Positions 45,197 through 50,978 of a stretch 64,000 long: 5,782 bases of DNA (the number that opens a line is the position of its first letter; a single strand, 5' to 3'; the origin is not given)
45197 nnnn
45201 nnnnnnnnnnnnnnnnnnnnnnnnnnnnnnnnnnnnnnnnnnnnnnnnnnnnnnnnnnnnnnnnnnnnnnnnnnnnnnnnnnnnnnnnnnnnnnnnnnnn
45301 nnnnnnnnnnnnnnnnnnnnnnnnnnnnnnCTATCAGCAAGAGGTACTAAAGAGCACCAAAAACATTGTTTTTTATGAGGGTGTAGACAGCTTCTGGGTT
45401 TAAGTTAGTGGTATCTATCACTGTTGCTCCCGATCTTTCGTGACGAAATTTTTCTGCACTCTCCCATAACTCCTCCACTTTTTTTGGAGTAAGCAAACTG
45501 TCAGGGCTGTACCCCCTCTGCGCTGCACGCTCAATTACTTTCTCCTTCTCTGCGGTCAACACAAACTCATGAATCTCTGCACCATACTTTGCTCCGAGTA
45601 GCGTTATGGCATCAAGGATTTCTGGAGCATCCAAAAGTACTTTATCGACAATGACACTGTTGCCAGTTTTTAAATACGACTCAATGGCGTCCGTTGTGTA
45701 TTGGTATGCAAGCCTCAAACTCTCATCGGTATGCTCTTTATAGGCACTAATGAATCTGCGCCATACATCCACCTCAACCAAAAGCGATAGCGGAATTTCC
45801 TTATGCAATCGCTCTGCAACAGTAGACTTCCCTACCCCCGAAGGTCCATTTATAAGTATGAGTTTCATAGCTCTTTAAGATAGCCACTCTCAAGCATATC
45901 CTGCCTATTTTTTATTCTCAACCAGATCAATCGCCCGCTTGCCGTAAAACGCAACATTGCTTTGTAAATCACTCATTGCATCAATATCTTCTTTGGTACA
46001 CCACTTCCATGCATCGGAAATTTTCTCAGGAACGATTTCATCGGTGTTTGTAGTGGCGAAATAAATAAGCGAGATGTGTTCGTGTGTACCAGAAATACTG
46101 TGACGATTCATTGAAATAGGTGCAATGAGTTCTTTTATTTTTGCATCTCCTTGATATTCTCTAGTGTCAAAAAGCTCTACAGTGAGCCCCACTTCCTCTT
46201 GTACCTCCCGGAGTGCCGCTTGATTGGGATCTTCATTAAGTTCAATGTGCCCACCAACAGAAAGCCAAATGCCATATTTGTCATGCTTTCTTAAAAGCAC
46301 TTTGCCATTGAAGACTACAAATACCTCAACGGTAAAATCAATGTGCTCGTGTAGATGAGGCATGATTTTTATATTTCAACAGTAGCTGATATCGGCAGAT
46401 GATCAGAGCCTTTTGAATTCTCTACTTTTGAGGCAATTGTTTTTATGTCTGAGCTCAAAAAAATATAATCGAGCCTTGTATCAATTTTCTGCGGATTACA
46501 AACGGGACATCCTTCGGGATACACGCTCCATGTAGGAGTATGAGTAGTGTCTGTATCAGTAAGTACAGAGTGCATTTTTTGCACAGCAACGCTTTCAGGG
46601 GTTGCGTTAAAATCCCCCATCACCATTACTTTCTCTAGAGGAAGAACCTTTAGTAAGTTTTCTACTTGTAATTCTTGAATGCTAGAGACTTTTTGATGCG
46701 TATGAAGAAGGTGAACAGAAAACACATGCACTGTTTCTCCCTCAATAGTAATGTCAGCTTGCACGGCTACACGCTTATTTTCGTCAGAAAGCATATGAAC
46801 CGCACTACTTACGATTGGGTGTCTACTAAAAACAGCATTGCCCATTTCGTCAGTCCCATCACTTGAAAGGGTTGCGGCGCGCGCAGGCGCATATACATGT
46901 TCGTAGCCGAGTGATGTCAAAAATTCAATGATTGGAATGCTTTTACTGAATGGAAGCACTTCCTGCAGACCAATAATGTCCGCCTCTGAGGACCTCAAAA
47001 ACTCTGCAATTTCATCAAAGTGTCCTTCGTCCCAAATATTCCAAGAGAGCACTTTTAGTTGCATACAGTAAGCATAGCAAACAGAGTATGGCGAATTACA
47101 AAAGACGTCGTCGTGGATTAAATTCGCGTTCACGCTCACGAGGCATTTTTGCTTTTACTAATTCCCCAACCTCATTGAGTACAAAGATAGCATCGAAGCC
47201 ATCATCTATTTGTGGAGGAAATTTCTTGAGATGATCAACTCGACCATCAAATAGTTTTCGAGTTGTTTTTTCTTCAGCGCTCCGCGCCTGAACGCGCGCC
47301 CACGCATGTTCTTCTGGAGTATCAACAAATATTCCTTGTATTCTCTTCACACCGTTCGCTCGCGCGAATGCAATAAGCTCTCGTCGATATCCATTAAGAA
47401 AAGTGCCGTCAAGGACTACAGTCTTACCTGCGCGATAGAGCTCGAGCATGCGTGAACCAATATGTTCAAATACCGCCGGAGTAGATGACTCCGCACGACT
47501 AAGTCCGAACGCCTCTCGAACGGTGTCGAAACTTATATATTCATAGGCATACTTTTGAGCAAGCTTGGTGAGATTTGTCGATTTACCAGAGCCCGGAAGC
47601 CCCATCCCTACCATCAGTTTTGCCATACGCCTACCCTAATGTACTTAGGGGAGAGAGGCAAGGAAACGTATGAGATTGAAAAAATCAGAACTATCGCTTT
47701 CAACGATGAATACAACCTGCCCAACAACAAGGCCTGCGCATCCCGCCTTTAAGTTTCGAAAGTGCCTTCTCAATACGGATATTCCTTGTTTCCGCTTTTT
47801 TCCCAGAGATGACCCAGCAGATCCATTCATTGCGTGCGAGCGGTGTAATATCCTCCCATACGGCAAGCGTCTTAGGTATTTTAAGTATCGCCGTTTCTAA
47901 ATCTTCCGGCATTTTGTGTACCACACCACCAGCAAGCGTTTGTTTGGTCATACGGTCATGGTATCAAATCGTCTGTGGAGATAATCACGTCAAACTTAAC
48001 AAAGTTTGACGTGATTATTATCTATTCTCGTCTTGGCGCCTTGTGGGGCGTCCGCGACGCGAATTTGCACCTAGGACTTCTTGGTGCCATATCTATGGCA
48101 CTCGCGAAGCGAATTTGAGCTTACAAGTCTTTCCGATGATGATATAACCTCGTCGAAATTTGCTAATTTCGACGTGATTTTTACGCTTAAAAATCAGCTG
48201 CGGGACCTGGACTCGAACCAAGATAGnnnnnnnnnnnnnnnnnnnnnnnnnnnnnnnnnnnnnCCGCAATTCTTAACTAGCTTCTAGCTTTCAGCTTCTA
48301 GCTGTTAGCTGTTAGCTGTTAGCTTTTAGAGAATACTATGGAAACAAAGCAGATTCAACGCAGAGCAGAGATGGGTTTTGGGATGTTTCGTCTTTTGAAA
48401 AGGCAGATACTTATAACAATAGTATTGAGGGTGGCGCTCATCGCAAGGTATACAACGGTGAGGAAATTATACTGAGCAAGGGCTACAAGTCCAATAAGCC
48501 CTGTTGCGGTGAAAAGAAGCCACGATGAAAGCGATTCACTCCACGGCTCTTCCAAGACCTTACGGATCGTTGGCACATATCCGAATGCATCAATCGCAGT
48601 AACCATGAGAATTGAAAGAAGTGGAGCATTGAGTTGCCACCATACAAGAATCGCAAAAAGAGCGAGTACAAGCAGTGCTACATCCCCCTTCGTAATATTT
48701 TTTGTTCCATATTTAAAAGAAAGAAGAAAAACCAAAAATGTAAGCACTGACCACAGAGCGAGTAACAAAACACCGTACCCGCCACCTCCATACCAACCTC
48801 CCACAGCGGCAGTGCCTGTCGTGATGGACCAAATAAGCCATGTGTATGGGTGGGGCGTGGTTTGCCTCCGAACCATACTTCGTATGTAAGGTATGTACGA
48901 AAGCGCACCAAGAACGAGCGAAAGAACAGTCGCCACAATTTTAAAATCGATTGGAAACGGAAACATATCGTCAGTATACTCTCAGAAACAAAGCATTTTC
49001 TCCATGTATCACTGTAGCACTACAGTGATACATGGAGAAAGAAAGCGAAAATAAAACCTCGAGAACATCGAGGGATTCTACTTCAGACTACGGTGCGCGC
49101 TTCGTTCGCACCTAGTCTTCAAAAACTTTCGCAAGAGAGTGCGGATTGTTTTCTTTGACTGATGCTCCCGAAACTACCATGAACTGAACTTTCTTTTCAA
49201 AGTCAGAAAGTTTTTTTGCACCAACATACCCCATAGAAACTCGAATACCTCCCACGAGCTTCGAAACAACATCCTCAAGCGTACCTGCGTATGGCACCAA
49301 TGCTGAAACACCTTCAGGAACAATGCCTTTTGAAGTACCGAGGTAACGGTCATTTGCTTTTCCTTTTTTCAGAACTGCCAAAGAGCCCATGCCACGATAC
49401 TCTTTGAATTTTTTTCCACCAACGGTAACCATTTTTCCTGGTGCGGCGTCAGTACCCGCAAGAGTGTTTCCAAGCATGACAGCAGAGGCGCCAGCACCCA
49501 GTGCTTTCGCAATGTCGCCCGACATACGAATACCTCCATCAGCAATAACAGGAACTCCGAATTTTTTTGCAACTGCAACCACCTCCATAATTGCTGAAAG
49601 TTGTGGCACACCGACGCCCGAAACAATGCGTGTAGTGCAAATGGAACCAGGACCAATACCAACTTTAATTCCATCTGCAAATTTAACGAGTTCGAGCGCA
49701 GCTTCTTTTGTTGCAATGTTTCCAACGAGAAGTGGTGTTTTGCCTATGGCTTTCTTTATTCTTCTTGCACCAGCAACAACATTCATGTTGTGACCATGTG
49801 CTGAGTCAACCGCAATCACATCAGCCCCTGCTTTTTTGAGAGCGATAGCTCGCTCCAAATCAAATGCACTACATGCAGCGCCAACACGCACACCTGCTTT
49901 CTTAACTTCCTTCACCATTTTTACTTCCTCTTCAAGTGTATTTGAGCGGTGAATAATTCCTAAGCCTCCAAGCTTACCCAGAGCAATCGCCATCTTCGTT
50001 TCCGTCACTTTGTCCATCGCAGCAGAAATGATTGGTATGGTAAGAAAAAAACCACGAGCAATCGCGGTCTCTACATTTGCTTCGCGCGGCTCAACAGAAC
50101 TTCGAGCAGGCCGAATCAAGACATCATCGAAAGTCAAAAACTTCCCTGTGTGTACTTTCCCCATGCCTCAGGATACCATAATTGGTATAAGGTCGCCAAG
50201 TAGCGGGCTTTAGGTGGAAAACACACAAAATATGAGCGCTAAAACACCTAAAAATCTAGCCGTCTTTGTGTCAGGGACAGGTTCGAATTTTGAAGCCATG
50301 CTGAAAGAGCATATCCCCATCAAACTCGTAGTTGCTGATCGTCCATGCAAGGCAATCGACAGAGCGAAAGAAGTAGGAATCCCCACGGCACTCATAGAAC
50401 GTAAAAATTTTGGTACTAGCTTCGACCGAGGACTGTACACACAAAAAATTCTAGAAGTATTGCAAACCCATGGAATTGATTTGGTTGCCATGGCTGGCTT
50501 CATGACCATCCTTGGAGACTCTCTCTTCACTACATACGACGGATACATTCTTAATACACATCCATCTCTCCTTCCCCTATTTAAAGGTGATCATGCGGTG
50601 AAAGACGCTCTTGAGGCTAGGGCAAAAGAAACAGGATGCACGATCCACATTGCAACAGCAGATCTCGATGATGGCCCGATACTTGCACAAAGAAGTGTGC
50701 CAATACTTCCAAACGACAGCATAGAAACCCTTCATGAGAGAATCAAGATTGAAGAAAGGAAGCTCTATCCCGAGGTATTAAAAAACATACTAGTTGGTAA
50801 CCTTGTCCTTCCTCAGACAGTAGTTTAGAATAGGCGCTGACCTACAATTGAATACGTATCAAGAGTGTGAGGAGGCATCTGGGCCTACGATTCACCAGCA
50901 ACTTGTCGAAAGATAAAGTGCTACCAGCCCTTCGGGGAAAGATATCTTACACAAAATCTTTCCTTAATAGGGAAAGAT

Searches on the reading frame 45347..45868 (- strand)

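Call 45: search_protein_families(library=pfam, proteins=[window:45347-45868:-], max_evalue=0.001)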
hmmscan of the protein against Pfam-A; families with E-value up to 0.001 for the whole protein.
window:45347-45868:- (173 aa): 7 families
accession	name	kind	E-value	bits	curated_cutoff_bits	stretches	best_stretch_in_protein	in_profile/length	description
PF13671.12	AAA_33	-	1.1e-17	65.1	27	1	3-123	1-123/143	AAA domain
PF13238.12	AAA_18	-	3.9e-12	47.2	29.4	1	4-123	1-116/128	AAA domain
PF07931.18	CPT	-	1.1e-05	25.8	22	1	2-91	2-104/172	Chloramphenicol phosphotransferase-like protein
PF06414.18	Zeta_toxin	-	6.4e-05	22.9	22.3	1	2-119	17-144/199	Zeta toxin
PF13191.12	AAA_16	-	0.00028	21.9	32.6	1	3-62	26-73/167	AAA ATPase domain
PF02224.24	Cytidylate_kin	-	0.00031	21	26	0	4-43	1-40/211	Cytidylate kinase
PF01712.25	dNK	-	0.00055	20.2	27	0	4-77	1-83/203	Deoxynucleoside kinase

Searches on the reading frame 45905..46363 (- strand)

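Call 45: search_protein_families(library=pfam, proteins=[window:45905-46363:-], max_evalue=0.001)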
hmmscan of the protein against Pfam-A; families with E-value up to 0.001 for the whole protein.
window:45905-46363:- (152 aa): 1 family
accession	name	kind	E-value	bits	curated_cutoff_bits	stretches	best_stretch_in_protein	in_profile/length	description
PF00293.34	NUDIX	-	1.3e-14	54.8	21.1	1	14-127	8-118/134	NUDIX domain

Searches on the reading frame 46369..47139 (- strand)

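Call 45: search_protein_families(library=pfam, proteins=[window:46369-47139:-], max_evalue=0.001)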
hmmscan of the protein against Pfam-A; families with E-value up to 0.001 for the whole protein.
window:46369-47139:- (256 aa): 4 families
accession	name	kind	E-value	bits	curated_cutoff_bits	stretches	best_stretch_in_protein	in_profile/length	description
PF03372.29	Exo_endo_phos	-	3.1e-23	83.1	24.5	1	31-247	1-225/225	Endonuclease/Exonuclease/phosphatase family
PF14529.12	Exo_endo_phos_2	-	6.5e-05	23.2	27.4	1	158-250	20-116/117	Endonuclease-reverse transcriptase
PF23226.1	Exo_endo_phos_PGAP2IP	-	0.00011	22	27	1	96-206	75-189/239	PGAP2IP, C-terminal nuclease-like domain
PF22669.2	Exo_endo_phos2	-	0.0002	21.4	27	0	31-150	1-142/288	Endonuclease/Exonuclease/phosphatase family 2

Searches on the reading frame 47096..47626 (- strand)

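Call 45: search_protein_families(library=pfam, proteins=[window:47096-47626:-], max_evalue=0.001)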
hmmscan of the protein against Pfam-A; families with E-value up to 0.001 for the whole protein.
window:47096-47626:- (176 aa): 5 families
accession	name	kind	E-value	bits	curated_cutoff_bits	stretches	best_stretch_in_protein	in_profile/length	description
PF13671.12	AAA_33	-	3.2e-17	63.6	27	1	6-125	3-128/143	AAA domain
PF08433.16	KTI12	-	4.2e-07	30.2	22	1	4-127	3-131/271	Chromatin associated protein KTI12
PF13207.12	AAA_17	-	1.4e-06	29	27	1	8-39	1-33/136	AAA domain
PF13238.12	AAA_18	-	6.2e-06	27.1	29.4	1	8-123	4-119/128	AAA domain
PF06414.18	Zeta_toxin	-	7e-05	22.8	22.3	1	9-121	23-150/199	Zeta toxin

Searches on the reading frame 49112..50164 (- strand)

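Call 49: search_protein_families(library=pfam, proteins=[window:49112-50164:-], max_evalue=0.01)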
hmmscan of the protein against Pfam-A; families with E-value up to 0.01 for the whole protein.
window:49112-50164:- (350 aa): 8 families
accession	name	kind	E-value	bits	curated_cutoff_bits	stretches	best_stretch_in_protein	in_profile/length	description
PF00478.31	IMPDH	-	5.9e-123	410.7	25.6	1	10-342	2-345/345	IMP dehydrogenase / GMP reductase domain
PF03060.21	NMO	-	2.1e-07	31.1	28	1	195-245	191-235/331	Nitronate monooxygenase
PF01070.24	FMN_dh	-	1e-06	28.5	24.9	1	188-236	259-306/350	FMN-dependent dehydrogenase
PF05690.20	ThiG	-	0.00026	20.9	23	1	179-239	154-211/247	Thiazole biosynthesis protein ThiG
PF04481.18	DUF561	-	0.002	17.8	21.6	0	82-235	51-217/243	Protein of unknown function (DUF561)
PF00977.27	His_biosynth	-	0.0023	17.9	23.6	1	187-234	174-221/228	Histidine biosynthesis protein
PF01180.27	DHO_dh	-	0.0025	17.5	27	1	190-236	225-273/291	Dihydroorotate dehydrogenase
PF01645.23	Glu_synthase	-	0.0047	16.6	20.4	0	164-233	235-305/369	Conserved region in glutamate synthase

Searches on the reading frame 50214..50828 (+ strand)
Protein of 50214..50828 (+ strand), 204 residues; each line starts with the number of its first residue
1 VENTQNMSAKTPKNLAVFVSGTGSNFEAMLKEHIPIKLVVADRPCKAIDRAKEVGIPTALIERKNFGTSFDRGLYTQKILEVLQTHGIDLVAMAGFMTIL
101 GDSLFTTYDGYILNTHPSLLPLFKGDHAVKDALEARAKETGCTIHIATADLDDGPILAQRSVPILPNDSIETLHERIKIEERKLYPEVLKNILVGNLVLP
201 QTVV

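Call 49: search_protein_families(library=pfam, proteins=[window:50214-50828:+], max_evalue=0.01)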
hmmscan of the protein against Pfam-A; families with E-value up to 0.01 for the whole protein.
window:50214-50828:+ (204 aa): 1 family
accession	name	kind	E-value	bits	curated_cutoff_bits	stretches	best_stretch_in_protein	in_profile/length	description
PF00551.24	Formyl_trans_N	-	2.7e-42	145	26.1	1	13-189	1-181/181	Formyl transferase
